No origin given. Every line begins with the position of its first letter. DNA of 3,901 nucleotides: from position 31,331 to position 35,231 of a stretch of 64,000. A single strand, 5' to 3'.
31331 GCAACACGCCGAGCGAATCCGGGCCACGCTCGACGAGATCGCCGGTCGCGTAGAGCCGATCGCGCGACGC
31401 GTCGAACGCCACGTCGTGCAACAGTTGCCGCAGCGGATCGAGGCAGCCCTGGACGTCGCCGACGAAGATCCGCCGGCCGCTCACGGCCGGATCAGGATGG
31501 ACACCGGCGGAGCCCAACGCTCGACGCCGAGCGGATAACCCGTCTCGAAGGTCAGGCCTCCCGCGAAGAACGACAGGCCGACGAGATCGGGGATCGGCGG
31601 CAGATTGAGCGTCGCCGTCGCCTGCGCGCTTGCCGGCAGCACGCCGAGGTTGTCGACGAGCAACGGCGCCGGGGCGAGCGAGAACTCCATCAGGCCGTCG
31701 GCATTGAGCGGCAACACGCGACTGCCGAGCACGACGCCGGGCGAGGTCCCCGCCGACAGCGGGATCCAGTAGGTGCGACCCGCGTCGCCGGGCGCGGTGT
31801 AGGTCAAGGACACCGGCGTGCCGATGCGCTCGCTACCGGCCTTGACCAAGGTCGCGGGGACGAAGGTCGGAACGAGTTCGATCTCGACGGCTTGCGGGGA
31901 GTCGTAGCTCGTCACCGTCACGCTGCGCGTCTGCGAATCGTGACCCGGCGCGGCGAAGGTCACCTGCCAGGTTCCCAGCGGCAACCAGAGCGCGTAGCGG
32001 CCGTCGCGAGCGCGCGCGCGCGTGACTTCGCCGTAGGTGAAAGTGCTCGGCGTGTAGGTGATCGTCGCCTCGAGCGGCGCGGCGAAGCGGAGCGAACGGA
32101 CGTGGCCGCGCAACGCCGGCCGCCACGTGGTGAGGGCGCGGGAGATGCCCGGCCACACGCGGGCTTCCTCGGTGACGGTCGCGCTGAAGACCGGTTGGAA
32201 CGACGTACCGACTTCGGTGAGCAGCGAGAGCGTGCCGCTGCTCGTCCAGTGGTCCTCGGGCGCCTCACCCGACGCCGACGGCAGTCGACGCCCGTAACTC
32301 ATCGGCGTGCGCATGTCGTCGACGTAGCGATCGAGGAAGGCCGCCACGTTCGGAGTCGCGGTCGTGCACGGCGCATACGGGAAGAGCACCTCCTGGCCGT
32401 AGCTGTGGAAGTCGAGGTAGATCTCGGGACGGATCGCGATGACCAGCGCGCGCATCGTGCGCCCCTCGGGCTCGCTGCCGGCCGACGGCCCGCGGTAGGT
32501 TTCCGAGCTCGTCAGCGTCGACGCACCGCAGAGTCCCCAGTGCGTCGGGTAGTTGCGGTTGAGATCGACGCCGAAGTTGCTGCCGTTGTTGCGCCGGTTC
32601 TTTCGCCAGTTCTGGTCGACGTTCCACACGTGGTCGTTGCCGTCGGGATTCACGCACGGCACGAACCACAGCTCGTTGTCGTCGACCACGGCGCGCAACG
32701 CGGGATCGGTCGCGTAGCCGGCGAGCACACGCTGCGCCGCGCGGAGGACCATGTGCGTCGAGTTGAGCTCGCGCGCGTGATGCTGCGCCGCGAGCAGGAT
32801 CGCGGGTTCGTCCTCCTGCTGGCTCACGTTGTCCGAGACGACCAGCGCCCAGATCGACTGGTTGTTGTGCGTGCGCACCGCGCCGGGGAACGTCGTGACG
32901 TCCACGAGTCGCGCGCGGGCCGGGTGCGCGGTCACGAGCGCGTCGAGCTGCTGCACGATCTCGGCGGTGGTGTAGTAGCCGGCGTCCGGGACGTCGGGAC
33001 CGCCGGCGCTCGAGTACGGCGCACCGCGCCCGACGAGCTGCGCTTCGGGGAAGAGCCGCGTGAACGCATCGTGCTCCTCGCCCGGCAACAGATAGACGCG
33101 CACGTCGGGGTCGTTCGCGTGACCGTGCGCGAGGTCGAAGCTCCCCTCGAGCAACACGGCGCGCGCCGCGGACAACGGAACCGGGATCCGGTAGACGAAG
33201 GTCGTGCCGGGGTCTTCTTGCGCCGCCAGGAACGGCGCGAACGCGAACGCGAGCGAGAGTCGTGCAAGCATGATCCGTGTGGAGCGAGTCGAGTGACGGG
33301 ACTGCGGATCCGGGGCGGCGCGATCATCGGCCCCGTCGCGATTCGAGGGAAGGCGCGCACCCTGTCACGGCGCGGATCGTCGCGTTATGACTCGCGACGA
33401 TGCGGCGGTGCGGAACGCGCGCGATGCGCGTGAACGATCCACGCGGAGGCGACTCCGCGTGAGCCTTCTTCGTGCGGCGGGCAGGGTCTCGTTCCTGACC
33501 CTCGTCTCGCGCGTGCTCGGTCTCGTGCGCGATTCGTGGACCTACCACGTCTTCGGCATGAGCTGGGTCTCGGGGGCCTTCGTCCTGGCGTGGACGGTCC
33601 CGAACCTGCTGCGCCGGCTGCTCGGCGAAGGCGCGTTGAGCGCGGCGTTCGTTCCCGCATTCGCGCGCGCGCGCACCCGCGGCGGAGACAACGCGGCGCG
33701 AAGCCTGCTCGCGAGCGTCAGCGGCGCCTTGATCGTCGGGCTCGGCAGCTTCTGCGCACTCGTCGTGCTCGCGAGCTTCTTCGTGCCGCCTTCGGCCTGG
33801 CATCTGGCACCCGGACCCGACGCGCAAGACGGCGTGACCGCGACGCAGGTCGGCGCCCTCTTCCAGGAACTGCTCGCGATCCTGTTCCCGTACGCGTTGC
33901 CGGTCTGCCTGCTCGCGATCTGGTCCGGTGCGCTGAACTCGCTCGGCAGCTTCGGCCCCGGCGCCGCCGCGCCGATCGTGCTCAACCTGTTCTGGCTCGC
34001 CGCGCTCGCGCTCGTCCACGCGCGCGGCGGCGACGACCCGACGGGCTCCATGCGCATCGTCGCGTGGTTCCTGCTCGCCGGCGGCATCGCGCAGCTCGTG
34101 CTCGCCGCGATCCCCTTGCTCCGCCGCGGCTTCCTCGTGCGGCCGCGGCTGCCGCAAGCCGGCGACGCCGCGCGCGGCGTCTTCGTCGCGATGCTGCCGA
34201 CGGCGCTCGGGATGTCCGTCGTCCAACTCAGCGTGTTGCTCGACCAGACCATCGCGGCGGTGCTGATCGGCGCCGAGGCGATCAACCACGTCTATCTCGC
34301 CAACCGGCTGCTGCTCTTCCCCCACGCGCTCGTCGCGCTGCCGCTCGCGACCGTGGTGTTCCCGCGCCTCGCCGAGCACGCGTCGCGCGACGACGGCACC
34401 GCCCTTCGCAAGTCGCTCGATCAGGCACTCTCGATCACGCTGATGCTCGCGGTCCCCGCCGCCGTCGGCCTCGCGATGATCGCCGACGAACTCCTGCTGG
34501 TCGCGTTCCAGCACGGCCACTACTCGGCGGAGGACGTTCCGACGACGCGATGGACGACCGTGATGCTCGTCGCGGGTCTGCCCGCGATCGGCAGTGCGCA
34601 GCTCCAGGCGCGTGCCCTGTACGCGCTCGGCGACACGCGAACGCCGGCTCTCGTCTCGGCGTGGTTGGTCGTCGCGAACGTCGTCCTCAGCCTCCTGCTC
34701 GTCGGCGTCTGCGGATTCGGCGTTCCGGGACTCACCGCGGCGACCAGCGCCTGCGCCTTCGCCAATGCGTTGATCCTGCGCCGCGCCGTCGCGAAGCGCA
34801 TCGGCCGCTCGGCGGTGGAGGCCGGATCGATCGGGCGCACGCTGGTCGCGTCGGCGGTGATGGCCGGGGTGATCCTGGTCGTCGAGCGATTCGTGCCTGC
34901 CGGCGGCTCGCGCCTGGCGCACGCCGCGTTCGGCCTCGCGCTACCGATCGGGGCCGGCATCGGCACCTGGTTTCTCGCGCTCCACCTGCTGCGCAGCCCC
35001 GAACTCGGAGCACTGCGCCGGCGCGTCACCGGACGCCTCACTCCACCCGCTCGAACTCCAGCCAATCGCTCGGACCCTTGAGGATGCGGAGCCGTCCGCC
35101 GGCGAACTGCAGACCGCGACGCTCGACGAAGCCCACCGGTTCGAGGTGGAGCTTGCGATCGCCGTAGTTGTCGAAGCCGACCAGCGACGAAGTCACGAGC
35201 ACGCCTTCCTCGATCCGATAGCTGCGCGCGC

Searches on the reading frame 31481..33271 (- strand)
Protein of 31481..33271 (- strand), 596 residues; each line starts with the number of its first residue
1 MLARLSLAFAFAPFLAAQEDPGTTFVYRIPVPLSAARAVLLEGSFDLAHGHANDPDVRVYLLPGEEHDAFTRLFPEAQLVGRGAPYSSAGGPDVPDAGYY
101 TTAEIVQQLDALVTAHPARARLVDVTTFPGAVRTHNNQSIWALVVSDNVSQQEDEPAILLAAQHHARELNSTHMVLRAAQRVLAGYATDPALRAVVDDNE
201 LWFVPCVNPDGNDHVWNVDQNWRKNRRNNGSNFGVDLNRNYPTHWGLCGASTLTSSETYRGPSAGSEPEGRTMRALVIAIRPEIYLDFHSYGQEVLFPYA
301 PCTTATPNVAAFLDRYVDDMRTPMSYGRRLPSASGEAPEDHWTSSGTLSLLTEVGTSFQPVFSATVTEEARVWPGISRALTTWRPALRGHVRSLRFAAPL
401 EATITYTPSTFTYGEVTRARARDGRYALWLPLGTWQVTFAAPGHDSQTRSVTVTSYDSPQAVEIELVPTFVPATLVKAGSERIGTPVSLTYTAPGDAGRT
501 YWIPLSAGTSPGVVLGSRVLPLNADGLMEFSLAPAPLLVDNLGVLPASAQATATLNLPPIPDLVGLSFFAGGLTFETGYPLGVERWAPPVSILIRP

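Call 71: search_dna_similar(query=window:31481-33271:-, collection=plasmids, mode=protein, max_rows=12)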
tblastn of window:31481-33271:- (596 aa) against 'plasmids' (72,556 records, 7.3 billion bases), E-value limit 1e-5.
Records with a match: 32; places in all: 36; records where one place covers at least 80% of the query: 0.
Best place of each record, by identity: <60% 32.
By first word of the organism name: Paraburkholderia 9; Sinorhizobium 5; Bacillus 4; Streptomyces 3; Embleya 2; Streptantibioticus 2; Paenibacillus 2; Nonomuraea 1; Variovorax 1; Photobacterium 1; and 2 more.
By predicted mobility (MOB-suite, as given by PLSDB): non-mobilizable 23; conjugative 5; mobilizable 4.
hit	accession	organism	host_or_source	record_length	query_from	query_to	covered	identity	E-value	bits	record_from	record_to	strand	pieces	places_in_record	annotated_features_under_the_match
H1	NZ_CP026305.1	Streptomyces lunaelactis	culture isolate,cave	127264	26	380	60%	28.3%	7e-23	111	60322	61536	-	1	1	M14 family zinc carboxypeptidase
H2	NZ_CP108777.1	Embleya sp. NBC_00896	-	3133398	96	348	42%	34.7%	3e-30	134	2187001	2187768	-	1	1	none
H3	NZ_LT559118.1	Nonomuraea gerenzanensis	-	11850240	88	348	44%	32.7%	2e-29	131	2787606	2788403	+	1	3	none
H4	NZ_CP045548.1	Streptomyces sp. SYP-A7193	cell culture,soil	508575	84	300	36%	37.2%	3e-32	140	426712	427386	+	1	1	M14 family metallopeptidase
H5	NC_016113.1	Streptantibioticus cattleyicolor NRRL 8057 = DSM 46488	-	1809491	97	380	48%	28.3%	2e-21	106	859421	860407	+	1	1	none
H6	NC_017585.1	Streptantibioticus cattleyicolor NRRL 8057 = DSM 46488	-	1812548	97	380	48%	28.3%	2e-21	106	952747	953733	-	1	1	none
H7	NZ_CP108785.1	Embleya sp. NBC_00888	-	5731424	96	300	34%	37.5%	7e-29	130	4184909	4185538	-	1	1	none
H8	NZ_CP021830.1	Sinorhizobium meliloti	Medicago truncatula,Single Cell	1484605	99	309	35%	34.5%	1e-23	114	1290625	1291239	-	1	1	record has no annotation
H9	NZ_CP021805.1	Sinorhizobium meliloti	Medicago truncatula,Single Cell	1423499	99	309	35%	34.5%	1e-23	114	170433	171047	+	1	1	none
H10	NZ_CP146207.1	Sinorhizobium meliloti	-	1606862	99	309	35%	34.5%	1e-23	114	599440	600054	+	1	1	none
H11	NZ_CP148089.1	Sinorhizobium meliloti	Medicago sativa,cell culture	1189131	99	309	35%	34.1%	2e-22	110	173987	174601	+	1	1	record has no annotation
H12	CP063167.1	Variovorax paradoxus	-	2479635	76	358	47%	24.3%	3e-9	68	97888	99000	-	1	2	peptidase M14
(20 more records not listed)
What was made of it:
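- Tried and rejected: One host protein has its best plasmid-borne relatives in actinomycetes, at only 28-37% identity (call 71).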

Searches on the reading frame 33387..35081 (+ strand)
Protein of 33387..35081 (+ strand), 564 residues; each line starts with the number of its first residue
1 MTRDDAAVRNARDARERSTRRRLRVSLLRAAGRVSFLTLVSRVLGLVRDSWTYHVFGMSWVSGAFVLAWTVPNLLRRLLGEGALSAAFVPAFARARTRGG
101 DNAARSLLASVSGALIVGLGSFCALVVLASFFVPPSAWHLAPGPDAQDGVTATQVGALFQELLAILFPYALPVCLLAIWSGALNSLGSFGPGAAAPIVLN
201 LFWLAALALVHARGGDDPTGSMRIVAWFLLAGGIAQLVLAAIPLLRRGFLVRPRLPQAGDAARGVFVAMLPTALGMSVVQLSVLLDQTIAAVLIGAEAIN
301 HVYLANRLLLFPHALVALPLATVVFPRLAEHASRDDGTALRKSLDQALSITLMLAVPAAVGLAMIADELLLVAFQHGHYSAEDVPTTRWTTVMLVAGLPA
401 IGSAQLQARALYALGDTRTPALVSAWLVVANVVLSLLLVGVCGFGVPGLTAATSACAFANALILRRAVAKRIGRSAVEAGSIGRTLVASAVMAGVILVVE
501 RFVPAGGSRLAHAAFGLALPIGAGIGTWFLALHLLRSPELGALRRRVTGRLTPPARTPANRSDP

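Call 70: list_cluster_members(proteins=[window:33387-35081:+, window:35561-36634:+, window:36662-37864:+, window:29080-30096:+, window:55599-57155:+, window:31481-33271:-, window:12160-13365:+, window:9647-10630:+, window:11411-12157:+, window:10638-11414:+])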
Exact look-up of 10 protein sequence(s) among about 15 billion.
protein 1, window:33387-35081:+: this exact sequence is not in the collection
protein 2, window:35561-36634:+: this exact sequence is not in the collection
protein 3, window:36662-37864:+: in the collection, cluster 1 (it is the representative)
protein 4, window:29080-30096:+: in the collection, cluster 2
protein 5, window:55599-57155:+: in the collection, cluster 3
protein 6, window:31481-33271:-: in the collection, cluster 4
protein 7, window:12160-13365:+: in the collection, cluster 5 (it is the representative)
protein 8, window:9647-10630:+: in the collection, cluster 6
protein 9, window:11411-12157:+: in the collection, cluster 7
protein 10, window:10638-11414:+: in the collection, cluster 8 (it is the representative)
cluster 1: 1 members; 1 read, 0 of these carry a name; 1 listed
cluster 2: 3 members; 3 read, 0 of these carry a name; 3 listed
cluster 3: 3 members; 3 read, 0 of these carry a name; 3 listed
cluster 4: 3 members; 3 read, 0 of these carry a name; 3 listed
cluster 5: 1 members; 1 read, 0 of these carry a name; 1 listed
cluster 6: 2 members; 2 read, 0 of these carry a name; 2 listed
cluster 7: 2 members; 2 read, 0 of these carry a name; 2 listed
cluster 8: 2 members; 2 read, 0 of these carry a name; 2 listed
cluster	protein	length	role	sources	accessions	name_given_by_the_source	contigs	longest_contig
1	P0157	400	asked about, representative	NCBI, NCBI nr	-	-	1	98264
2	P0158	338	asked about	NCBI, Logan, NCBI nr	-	-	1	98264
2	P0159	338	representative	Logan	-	-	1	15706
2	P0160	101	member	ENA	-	-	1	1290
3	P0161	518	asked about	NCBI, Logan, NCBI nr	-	-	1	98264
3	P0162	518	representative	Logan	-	-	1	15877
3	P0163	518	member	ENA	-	-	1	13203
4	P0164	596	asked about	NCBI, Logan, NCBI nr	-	-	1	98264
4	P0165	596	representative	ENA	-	-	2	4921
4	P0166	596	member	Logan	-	-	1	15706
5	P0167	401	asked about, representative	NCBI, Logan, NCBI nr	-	-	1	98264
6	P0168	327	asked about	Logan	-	-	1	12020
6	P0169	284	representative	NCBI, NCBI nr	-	-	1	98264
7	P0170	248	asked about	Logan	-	-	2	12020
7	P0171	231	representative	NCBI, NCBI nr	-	-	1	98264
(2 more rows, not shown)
